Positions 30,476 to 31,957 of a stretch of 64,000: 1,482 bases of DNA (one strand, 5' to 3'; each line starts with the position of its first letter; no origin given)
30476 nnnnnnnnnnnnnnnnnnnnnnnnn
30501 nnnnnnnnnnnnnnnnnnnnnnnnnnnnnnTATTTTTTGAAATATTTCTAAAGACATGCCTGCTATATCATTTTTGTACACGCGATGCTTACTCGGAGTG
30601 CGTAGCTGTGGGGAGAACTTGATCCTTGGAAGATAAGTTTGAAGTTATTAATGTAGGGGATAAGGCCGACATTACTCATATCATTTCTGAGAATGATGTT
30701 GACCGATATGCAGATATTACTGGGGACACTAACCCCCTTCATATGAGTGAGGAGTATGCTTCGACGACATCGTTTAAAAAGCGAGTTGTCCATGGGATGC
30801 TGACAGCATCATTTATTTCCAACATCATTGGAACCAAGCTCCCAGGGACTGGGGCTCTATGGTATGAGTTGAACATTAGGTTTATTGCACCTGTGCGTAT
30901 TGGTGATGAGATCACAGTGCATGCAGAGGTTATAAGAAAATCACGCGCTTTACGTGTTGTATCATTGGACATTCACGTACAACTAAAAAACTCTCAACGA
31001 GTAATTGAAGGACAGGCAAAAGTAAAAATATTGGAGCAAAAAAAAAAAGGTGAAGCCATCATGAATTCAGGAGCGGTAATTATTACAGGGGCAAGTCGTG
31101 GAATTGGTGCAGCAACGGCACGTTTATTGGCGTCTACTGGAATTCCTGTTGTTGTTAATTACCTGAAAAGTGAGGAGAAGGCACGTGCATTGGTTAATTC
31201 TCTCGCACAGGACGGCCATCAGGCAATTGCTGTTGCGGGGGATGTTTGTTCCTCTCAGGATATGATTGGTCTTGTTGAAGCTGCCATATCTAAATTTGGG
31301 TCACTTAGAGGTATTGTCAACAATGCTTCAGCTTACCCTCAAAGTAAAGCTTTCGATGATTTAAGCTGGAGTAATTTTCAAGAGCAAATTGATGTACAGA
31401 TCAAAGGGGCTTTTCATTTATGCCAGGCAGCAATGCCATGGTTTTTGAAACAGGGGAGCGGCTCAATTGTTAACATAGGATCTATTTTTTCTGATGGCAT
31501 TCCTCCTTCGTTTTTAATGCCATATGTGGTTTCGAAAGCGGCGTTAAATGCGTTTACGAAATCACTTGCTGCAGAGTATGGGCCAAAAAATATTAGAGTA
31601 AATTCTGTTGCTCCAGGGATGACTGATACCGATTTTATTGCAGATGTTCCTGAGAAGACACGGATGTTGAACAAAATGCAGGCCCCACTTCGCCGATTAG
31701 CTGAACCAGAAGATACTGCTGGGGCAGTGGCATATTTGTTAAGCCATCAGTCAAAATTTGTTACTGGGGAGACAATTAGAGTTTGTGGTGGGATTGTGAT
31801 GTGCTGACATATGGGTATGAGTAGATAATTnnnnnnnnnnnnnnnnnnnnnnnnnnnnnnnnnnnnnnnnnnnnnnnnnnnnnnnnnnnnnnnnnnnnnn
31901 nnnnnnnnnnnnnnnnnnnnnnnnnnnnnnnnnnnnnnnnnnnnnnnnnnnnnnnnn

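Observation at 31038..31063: A11 tract exactly at the MaoC/SDR junction: +/-1 nt turns the fusion into two ATGA-coupled genes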

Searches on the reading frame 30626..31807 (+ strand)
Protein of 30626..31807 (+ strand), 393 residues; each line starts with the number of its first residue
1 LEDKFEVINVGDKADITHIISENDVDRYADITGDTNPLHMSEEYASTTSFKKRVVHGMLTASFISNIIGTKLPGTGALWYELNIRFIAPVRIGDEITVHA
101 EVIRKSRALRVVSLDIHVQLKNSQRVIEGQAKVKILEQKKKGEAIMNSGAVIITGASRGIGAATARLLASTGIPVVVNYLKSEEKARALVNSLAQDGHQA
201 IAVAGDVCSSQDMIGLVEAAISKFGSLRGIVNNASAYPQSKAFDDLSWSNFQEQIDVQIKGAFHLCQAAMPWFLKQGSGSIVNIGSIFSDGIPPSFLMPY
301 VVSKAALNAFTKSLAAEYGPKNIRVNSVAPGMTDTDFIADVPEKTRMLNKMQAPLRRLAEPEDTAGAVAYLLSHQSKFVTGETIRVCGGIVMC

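Call 4: search_protein_families(library=pfam, proteins=[window:30626-31807:+])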
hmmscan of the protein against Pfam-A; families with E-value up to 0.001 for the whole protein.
window:30626-31807:+ (393 aa): 9 families
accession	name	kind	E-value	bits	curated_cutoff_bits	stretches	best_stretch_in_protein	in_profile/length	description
PF13561.12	adh_short_C2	-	1.4e-59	202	27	1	155-390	1-235/236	Enoyl-(Acyl carrier protein) reductase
PF00106.31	adh_short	-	8.4e-50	169.4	26.6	1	150-343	2-192/195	short chain dehydrogenase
PF01575.25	MaoC_dehydratas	-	7.3e-23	80.9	27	1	19-107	17-106/123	MaoC like domain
PF08659.16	KR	-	7.8e-13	49.2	22.6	1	149-270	1-124/180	KR domain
PF03061.28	4HBT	-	1.1e-06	29.3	20.6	1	70-117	27-71/79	Thioesterase superfamily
PF13452.11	FAS1_DH_region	-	1.9e-05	25.3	22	1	16-102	10-100/132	FAS1-like, dehydratase domain region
PF23441.1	SDR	-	2.4e-05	24.3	27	1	150-392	9-257/258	SDR-like rossmann domain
PF01370.27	Epimerase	-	0.00046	20.1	20.9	0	151-325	1-169/240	NAD dependent epimerase/dehydratase family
PF13622.12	4HBT_3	-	0.00061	20.4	24.3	0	54-116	10-69/83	Acyl-CoA thioesterase N-terminal domain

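Call 5: find_homologous_proteins(query=window:30626-31807:+, max_evalue=1e-10)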
Query window:30626-31807:+ (393 aa): 2954 proteins with E <= 1e-10 among 8000 candidates; the best 120 are listed.
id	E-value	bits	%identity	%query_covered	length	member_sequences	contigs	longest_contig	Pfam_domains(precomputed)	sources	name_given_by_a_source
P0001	9.6e-252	853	98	100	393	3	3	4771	PF08659.17,PF13452.12,PF13561.13,PF01575.26,PF00106.32,PF03061.29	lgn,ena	-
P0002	1.2e-135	471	54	99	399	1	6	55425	PF08659.17,PF13452.12,PF13561.13,PF01575.26,PF23441.1,PF00106.32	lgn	-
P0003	4.2e-135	469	56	99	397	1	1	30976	PF08659.17,PF13561.13,PF01575.26,PF23441.1,PF00106.32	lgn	-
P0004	6.3e-135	468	55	100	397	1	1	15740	PF08659.17,PF13561.13,PF01575.26,PF00106.32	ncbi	ncbi:glucose 1-dehydrogenase [Thermodesulfobacteriota bacterium]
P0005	2.5e-134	466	55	100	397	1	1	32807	PF08659.17,PF13452.12,PF13561.13,PF01575.26,PF23441.1,PF00106.32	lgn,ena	-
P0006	7.5e-134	465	54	99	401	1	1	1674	PF08659.17,PF13452.12,PF13561.13,PF01575.26,PF23441.1,PF00106.32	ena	-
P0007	8.4e-134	465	56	99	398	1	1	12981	PF08659.17,PF13452.12,PF13561.13,PF01575.26,PF00106.32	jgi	jgi:3-oxoacyl-[acyl-carrier protein] reductase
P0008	1.4e-133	464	56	99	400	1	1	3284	PF08659.17,PF13452.12,PF13561.13,PF01575.26,PF23441.1,PF00106.32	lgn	-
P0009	3.6e-133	463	56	99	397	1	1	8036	PF08659.17,PF13561.13,PF01575.26,PF23441.1,PF00106.32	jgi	-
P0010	4.6e-133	462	55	100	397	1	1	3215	PF08659.17,PF13452.12,PF13561.13,PF01575.26,PF00106.32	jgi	-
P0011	1.6e-132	460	54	100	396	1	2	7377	PF08659.17,PF13452.12,PF13561.13,PF01575.26,PF23441.1,PF00106.32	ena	-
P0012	1.8e-132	460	53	100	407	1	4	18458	PF08659.17,PF13561.13,PF01575.26,PF23441.1,PF00106.32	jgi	-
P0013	1.9e-132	460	55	99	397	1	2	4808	PF08659.17,PF13561.13,PF01575.26,PF23441.1,PF00106.32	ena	-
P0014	3.0e-132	460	54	99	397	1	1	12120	PF08659.17,PF13561.13,PF01575.26,PF23441.1,PF00106.32,PF01370.28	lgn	-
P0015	3.4e-132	459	54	99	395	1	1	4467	PF08659.17,PF13561.13,PF01575.26,PF23441.1,PF00106.32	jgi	-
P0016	7.6e-132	458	55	99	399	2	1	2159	PF08659.17,PF13561.13,PF01575.26,PF23441.1,PF00106.32,PF01370.28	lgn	-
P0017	1.1e-131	458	54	99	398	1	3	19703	PF08659.17,PF13561.13,PF01575.26,PF00106.32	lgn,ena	-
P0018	3.9e-131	456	55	100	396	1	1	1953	PF08659.17,PF13561.13,PF01575.26,PF23441.1,PF00106.32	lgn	-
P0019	8.4e-131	455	54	99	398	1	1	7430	PF08659.17,PF13452.12,PF13561.13,PF01575.26,PF23441.1,PF00106.32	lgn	-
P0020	1.7e-130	454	54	100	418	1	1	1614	PF08659.17,PF13561.13,PF01575.26,PF23441.1,PF00106.32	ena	-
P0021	1.8e-130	454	54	99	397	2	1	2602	PF08659.17,PF13561.13,PF01575.26,PF23441.1,PF00106.32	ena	-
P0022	2.2e-130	453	55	99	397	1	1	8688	PF08659.17,PF13561.13,PF01575.26,PF23441.1,PF00106.32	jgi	-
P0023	2.8e-130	453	54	99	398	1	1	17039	PF08659.17,PF13452.12,PF13561.13,PF01575.26,PF23441.1,PF00106.32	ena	-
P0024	3.0e-130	453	54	99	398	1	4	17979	PF08659.17,PF13561.13,PF01575.26,PF23441.1,PF00106.32,PF01370.28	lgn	-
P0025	6.2e-130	452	53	99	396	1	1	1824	PF08659.17,PF13561.13,PF01575.26,PF23441.1,PF00106.32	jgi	jgi:3-oxoacyl-[acyl-carrier protein] reductase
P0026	7.4e-130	452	52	99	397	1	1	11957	PF08659.17,PF13452.12,PF13561.13,PF01575.26,PF00106.32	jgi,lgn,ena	-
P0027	1.0e-129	451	50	99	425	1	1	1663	PF08659.17,PF13561.13,PF01575.26,PF23441.1,PF00106.32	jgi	jgi:3-oxoacyl-[acyl-carrier protein] reductase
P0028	1.2e-129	451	55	100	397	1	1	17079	PF08659.17,PF13452.12,PF13561.13,PF01575.26,PF00106.32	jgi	-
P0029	1.3e-129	451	55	100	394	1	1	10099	PF08659.17,PF13452.12,PF13561.13,PF01575.26,PF23441.1,PF00106.32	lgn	-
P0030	2.6e-129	450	54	99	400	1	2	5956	PF08659.17,PF13452.12,PF13561.13,PF01575.26,PF00106.32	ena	-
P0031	3.3e-129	450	55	99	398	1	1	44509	PF08659.17,PF13561.13,PF01575.26,PF23441.1,PF00106.32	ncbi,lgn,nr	ncbi:MAG: glucose 1-dehydrogenase [Deltaproteobacteria bacterium]|nr:glucose 1-dehydrogenase [Deltap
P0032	3.5e-129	450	53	100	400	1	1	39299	PF08659.17,PF13452.12,PF13561.13,PF01575.26,PF00106.32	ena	-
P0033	1.1e-128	448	52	99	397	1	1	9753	PF08659.17,PF13561.13,PF01575.26,PF23441.1,PF00106.32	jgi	-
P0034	1.1e-128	448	54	99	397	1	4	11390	PF08659.17,PF13561.13,PF01575.26,PF23441.1,PF00106.32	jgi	-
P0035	1.2e-128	448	54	99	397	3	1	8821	PF08659.17,PF13561.13,PF01575.26,PF23441.1,PF00106.32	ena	-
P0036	1.2e-128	448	51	99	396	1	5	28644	PF08659.17,PF13561.13,PF01575.26,PF00106.32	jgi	jgi:3-oxoacyl-[acyl-carrier protein] reductase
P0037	1.8e-128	447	54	99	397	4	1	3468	PF08659.17,PF13452.12,PF13561.13,PF01575.26,PF00106.32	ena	-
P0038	3.2e-128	446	53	99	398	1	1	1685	PF08659.17,PF13561.13,PF01575.26,PF00106.32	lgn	-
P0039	3.3e-128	446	52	99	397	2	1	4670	PF08659.17,PF13561.13,PF01575.26,PF23441.1,PF00106.32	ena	-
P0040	6.0e-128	445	53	99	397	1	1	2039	PF08659.17,PF13561.13,PF01575.26,PF23441.1,PF00106.32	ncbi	-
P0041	2.3e-127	444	52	99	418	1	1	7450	PF08659.17,PF13452.12,PF13561.13,PF01575.26,PF00106.32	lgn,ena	-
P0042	3.0e-127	443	51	100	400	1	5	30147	PF08659.17,PF13452.12,PF13561.13,PF01575.26,PF23441.1,PF00106.32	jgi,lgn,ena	-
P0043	3.1e-127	443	50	100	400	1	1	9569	PF08659.17,PF13452.12,PF13561.13,PF01575.26,PF23441.1,PF00106.32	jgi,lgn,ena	-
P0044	4.3e-127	443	50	100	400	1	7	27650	PF08659.17,PF13452.12,PF13561.13,PF01575.26,PF23441.1,PF00106.32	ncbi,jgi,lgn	ncbi:MAG: 3-oxoacyl-[acyl-carrier protein] reductase [bacterium]|jgi:3-oxoacyl-[acyl-carrier protein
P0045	4.7e-127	443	52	100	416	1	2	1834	PF08659.17,PF13452.12,PF13561.13,PF01575.26,PF00106.32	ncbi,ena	-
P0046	7.7e-127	442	51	100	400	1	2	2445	PF08659.17,PF13452.12,PF13561.13,PF01575.26,PF23441.1,PF00106.32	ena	-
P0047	9.4e-127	442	55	99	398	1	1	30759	PF08659.17,PF13561.13,PF01575.26,PF00106.32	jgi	jgi:3-oxoacyl-[acyl-carrier protein] reductase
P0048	1.1e-126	441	52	99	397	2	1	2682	PF08659.17,PF13561.13,PF01575.26,PF23441.1,PF00106.32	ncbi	-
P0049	1.4e-126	441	53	99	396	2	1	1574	PF08659.17,PF13561.13,PF01575.26,PF00106.32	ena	-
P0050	1.4e-126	441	52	100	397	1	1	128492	PF08659.17,PF13561.13,PF01575.26,PF00106.32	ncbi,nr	ncbi:SDR family oxidoreductase [bacterium]|nr:SDR family oxidoreductase [bacterium]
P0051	1.7e-126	441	54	100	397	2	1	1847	PF08659.17,PF13561.13,PF01575.26,PF00106.32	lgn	-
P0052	1.8e-126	441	49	100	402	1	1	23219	PF08659.17,PF13561.13,PF01575.26,PF23441.1,PF00106.32,PF01370.28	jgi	jgi:3-oxoacyl-[acyl-carrier protein] reductase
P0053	2.0e-126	440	52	99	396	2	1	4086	PF08659.17,PF13561.13,PF01575.26,PF00106.32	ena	-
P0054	2.5e-126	440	52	99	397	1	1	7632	PF08659.17,PF13561.13,PF01575.26,PF23441.1,PF00106.32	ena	-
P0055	3.2e-126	440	53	100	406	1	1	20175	PF08659.17,PF13561.13,PF01575.26,PF23441.1,PF00106.32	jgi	jgi:3-oxoacyl-[acyl-carrier protein] reductase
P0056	3.3e-126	440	51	100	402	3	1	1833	PF08659.17,PF13561.13,PF01575.26,PF23441.1,PF00106.32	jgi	-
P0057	3.3e-126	440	53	100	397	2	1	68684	PF08659.17,PF13561.13,PF01575.26,PF00106.32,PF01370.28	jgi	-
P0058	3.6e-126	440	54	99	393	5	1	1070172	PF08659.17,PF13561.13,PF01575.26,PF23441.1,PF00106.32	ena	-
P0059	5.0e-126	439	53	100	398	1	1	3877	PF08659.17,PF13561.13,PF01575.26,PF00106.32,PF01370.28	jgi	-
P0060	6.2e-126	439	51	99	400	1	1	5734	PF08659.17,PF13561.13,PF01575.26,PF23441.1,PF00106.32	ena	-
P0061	1.2e-125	438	53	99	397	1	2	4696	PF08659.17,PF13561.13,PF01575.26,PF23441.1,PF00106.32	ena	-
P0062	1.7e-125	437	53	100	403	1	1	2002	PF08659.17,PF13561.13,PF01575.26,PF00106.32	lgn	-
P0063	2.3e-125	437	52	99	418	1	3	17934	PF08659.17,PF13452.12,PF13561.13,PF01575.26,PF00106.32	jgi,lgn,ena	-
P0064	3.1e-125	437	51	100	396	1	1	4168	PF08659.17,PF13452.12,PF13561.13,PF01575.26,PF23441.1,PF00106.32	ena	-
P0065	4.3e-125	436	52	99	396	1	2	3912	PF08659.17,PF13561.13,PF01575.26,PF00106.32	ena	-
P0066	5.5e-125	436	51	99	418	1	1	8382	PF08659.17,PF13452.12,PF13561.13,PF01575.26,PF00106.32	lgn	-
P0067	1.4e-124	434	52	99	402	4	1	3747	PF08659.17,PF13561.13,PF01575.26,PF00106.32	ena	-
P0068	1.7e-124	434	53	99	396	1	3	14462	PF08659.17,PF13561.13,PF01575.26,PF23441.1,PF00106.32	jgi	-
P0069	1.8e-124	434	51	100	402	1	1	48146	PF08659.17,PF13452.12,PF13561.13,PF01575.26,PF23441.1,PF00106.32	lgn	-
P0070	2.0e-124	434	52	100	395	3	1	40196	PF08659.17,PF13561.13,PF01575.26,PF00106.32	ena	-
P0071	2.2e-124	434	49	99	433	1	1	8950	PF08659.17,PF13452.12,PF13561.13,PF01575.26,PF23441.1,PF00106.32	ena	-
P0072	4.1e-124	433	53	99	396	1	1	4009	PF08659.17,PF13452.12,PF13561.13,PF01575.26,PF23441.1,PF00106.32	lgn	-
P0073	4.2e-124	433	47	100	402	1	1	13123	PF08659.17,PF13561.13,PF01575.26,PF00106.32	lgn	-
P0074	4.4e-124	433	51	99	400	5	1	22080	PF08659.17,PF13561.13,PF01575.26,PF23441.1,PF00106.32,PF01370.28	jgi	jgi:3-oxoacyl-[acyl-carrier protein] reductase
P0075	4.6e-124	433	53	99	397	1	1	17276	PF08659.17,PF13561.13,PF01575.26,PF23441.1,PF00106.32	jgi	jgi:3-oxoacyl-[acyl-carrier protein] reductase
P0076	6.7e-124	432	52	99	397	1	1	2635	PF08659.17,PF13452.12,PF13561.13,PF01575.26,PF23441.1,PF00106.32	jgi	jgi:3-oxoacyl-[acyl-carrier protein] reductase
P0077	8.4e-124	432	49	99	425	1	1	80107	PF08659.17,PF13561.13,PF01575.26,PF23441.1,PF00106.32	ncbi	ncbi:MAG: SDR family oxidoreductase [Desulfobaccales bacterium]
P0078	9.3e-124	432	51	99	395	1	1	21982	PF08659.17,PF13561.13,PF01575.26,PF23441.1,PF00106.32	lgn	-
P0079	1.0e-123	432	51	99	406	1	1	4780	PF08659.17,PF13452.12,PF13561.13,PF01575.26,PF23441.1,PF00106.32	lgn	-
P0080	1.1e-123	431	51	99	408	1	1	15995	PF08659.17,PF13452.12,PF13561.13,PF01575.26,PF23441.1,PF00106.32,PF01370.28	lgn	-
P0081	1.1e-123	431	53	99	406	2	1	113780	PF08659.17,PF13561.13,PF01575.26,PF00106.32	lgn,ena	-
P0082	1.2e-123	431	52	99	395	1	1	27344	PF08659.17,PF13561.13,PF01575.26,PF00106.32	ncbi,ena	-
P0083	1.5e-123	431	50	100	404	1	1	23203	PF08659.17,PF13561.13,PF01575.26,PF23441.1,PF00106.32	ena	-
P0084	2.8e-123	430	52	99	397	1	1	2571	PF08659.17,PF13561.13,PF01575.26,PF00106.32,PF01370.28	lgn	-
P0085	3.0e-123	430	52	99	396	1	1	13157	PF08659.17,PF13561.13,PF01575.26,PF00106.32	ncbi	-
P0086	4.9e-123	429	52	99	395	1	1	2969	PF08659.17,PF13452.12,PF13561.13,PF01575.26,PF23441.1,PF00106.32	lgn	-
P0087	5.2e-123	429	51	99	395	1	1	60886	PF08659.17,PF13561.13,PF01575.26,PF23441.1,PF00106.32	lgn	-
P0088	5.3e-123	429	51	99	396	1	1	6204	PF08659.17,PF13561.13,PF01575.26,PF00106.32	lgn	-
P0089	6.4e-123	429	50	99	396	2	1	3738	PF08659.17,PF13452.12,PF13561.13,PF01575.26,PF00106.32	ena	-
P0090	6.6e-123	429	51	99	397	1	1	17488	PF08659.17,PF13561.13,PF01575.26,PF23441.1,PF00106.32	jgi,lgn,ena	-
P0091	7.9e-123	429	51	99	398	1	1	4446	PF08659.17,PF13561.13,PF01575.26,PF00106.32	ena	-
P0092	8.5e-123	429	53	99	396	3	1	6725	PF08659.17,PF13452.12,PF13561.13,PF01575.26,PF23441.1,PF00106.32,PF01370.28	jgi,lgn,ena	-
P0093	1.2e-122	428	52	100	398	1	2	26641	PF08659.17,PF13452.12,PF13561.13,PF01575.26,PF00106.32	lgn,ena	-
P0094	1.4e-122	428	49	99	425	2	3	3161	PF08659.17,PF13561.13,PF01575.26,PF23441.1,PF00106.32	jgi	jgi:3-oxoacyl-[acyl-carrier protein] reductase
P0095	2.9e-122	427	51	99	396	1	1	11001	PF08659.17,PF13452.12,PF13561.13,PF01575.26,PF00106.32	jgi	jgi:3-oxoacyl-[acyl-carrier protein] reductase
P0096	3.1e-122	427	51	99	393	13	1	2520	PF08659.17,PF13561.13,PF01575.26,PF00106.32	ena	-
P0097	3.7e-122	426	51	99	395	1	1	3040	PF08659.17,PF13561.13,PF01575.26,PF00106.32,PF01370.28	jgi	jgi:3-oxoacyl-[acyl-carrier protein] reductase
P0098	5.2e-122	426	51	100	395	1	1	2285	PF08659.17,PF13452.12,PF13561.13,PF01575.26,PF00106.32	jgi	jgi:3-oxoacyl-[acyl-carrier protein] reductase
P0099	5.5e-122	426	51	100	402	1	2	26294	PF08659.17,PF13452.12,PF13561.13,PF01575.26,PF23441.1,PF00106.32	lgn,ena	-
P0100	5.8e-122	426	52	99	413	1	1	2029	PF08659.17,PF13452.12,PF13561.13,PF01575.26,PF00106.32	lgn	-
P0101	5.9e-122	426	49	99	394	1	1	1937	PF08659.17,PF13452.12,PF13561.13,PF01575.26,PF00106.32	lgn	-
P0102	6.1e-122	426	49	99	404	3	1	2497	PF08659.17,PF13561.13,PF01575.26,PF23441.1,PF00106.32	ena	-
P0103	7.1e-122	425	50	99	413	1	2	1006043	PF08659.17,PF13452.12,PF13561.13,PF01575.26,PF00106.32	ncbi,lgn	ncbi:MAG: SDR family oxidoreductase [Candidatus Omnitrophota bacterium]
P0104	8.6e-122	425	50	100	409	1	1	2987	PF08659.17,PF13452.12,PF13561.13,PF01575.26,PF23441.1,PF00106.32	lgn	-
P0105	1.4e-121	424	50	100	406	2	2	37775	PF08659.17,PF13452.12,PF13561.13,PF01575.26,PF23441.1,PF00106.32,PF01370.28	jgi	-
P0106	1.6e-121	424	50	99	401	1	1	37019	PF08659.17,PF13452.12,PF13561.13,PF01575.26,PF00106.32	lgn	-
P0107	1.7e-121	424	49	99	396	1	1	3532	PF08659.17,PF13452.12,PF13561.13,PF01575.26,PF23441.1,PF00106.32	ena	-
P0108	1.9e-121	424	51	99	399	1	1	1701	PF08659.17,PF13452.12,PF13561.13,PF01575.26,PF23441.1,PF00106.32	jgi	-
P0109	3.0e-121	423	51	99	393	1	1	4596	PF08659.17,PF13561.13,PF01575.26,PF00106.32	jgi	-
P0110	5.5e-121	423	50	99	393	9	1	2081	PF08659.17,PF13561.13,PF01575.26,PF00106.32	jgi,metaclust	metaclust:\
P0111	6.0e-121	422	48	99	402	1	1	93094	PF08659.17,PF13452.12,PF13561.13,PF01575.26,PF23441.1,PF00106.32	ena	-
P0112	8.3e-121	422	50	100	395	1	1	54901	PF08659.17,PF13452.12,PF13561.13,PF01575.26,PF13460.13,PF00106.32,PF01370.28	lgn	-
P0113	2.4e-120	420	49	99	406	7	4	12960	PF08659.17,PF13452.12,PF13561.13,PF01575.26,PF23441.1,PF00106.32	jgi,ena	-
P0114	2.9e-120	420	51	99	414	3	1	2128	PF08659.17,PF13452.12,PF13561.13,PF01575.26,PF00106.32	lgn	-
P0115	3.6e-120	420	51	99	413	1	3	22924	PF08659.17,PF13561.13,PF01575.26,PF00106.32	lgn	-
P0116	3.8e-120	420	51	99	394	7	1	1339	PF08659.17,PF13561.13,PF01575.26,PF23441.1,PF00106.32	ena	-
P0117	7.8e-120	419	49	100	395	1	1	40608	PF08659.17,PF13452.12,PF13561.13,PF01575.26,PF00106.32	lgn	-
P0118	8.1e-120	419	50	100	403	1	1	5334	PF08659.17,PF13452.12,PF13561.13,PF01575.26,PF23441.1,PF00106.32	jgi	jgi:3-oxoacyl-[acyl-carrier protein] reductase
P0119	1.2e-119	418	50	99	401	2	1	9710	PF08659.17,PF13452.12,PF13561.13,PF01575.26,PF23441.1,PF00106.32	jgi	jgi:3-oxoacyl-[acyl-carrier protein] reductase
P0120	2.3e-119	417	48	99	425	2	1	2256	PF08659.17,PF13561.13,PF01575.26,PF23441.1,PF00106.32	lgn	-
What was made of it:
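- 30626..31807 (+): Fused ORF (393 aa, TTG start): MaoC-like (R)-hydratase domain plus FabG-like SDR domain. The top 120 homologues have the same architecture (call 5).
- On MaoC hydratase-SDR bifunctional fusion family: True for the window and for the top 120 homologues (call 5).
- The top 120 homologues (47-56% identity, diverse phyla) are all about 393-433 aa with both domains (call 5).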

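Call 6: find_related_loci(query=window:30626-31807:+, collection=genome_contigs, flank=6000)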
Query window:30626-31807:+ (393 aa) in genome_contigs; peptide patterns used: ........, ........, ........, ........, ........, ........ (x = any residue, [..] = any of these).
27 stretches matched a pattern; 3 encode a relative of the query (tblastn E <= 1e-3); 3 distinct loci.
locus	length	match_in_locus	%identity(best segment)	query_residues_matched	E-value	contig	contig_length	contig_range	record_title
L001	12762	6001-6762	29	152-390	1e-21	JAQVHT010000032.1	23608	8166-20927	MAG: Clostridia bacterium isolate STE_22 NODE_4604_length_23608_cov_11.822452_Sandtown_E, whole genome shotgun sequence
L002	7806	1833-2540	28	152-389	2e-15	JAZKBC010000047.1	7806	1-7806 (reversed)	MAG: Acidobacteriota bacterium isolate ADI_H3L2_1_122_18_3-bin059_1 ADIH3L21_B059_1_000000000047, whole genome shotgun s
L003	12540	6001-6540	23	144-336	4e-10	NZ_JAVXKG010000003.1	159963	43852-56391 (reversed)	MAG: Algoriella sp. isolate CGS6M1-bin12 NODE_52_length_159963_cov_8.085018, whole genome shotgun sequence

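Call 7: find_encoding_contigs(protein=P0001, flank=5000, max_places=6)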
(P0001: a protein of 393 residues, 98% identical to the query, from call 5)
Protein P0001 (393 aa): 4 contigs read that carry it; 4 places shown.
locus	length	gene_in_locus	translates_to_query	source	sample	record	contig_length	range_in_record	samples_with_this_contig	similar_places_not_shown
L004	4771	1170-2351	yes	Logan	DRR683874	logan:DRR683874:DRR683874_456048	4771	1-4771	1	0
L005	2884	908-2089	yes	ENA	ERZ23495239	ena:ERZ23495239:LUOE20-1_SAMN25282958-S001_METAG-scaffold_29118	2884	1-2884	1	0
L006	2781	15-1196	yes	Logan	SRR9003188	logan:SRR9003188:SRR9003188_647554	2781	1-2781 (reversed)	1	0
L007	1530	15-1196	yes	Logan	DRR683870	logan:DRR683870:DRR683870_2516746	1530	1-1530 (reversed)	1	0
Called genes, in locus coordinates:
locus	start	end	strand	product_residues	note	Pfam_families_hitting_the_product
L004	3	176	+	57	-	?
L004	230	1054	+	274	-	PF13489:Methyltransf_23, PF08241:Methyltransf_11 (weak), PF08242:Methyltransf_12, PF13649:Methyltransf_25 (weak)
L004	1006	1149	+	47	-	-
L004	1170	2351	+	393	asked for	PF01575:MaoC_dehydratas, PF13452:FAS1_DH_region (faint), PF03061:4HBT (weak), PF00106:adh_short, PF08659:KR, PF13561:adh_short_C2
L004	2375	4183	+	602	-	-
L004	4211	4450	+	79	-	-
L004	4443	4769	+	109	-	?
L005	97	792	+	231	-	PF13489:Methyltransf_23, PF08241:Methyltransf_11 (weak), PF08242:Methyltransf_12, PF13649:Methyltransf_25 (weak)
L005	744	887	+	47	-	-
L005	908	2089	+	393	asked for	PF01575:MaoC_dehydratas, PF13452:FAS1_DH_region (faint), PF03061:4HBT (weak), PF00106:adh_short, PF08659:KR, PF13561:adh_short_C2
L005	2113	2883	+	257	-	?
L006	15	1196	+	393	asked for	PF01575:MaoC_dehydratas, PF13452:FAS1_DH_region (faint), PF03061:4HBT (weak), PF00106:adh_short, PF08659:KR, PF13561:adh_short_C2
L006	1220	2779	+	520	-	?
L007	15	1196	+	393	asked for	PF01575:MaoC_dehydratas, PF13452:FAS1_DH_region (faint), PF03061:4HBT (weak), PF00106:adh_short, PF08659:KR, PF13561:adh_short_C2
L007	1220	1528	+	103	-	?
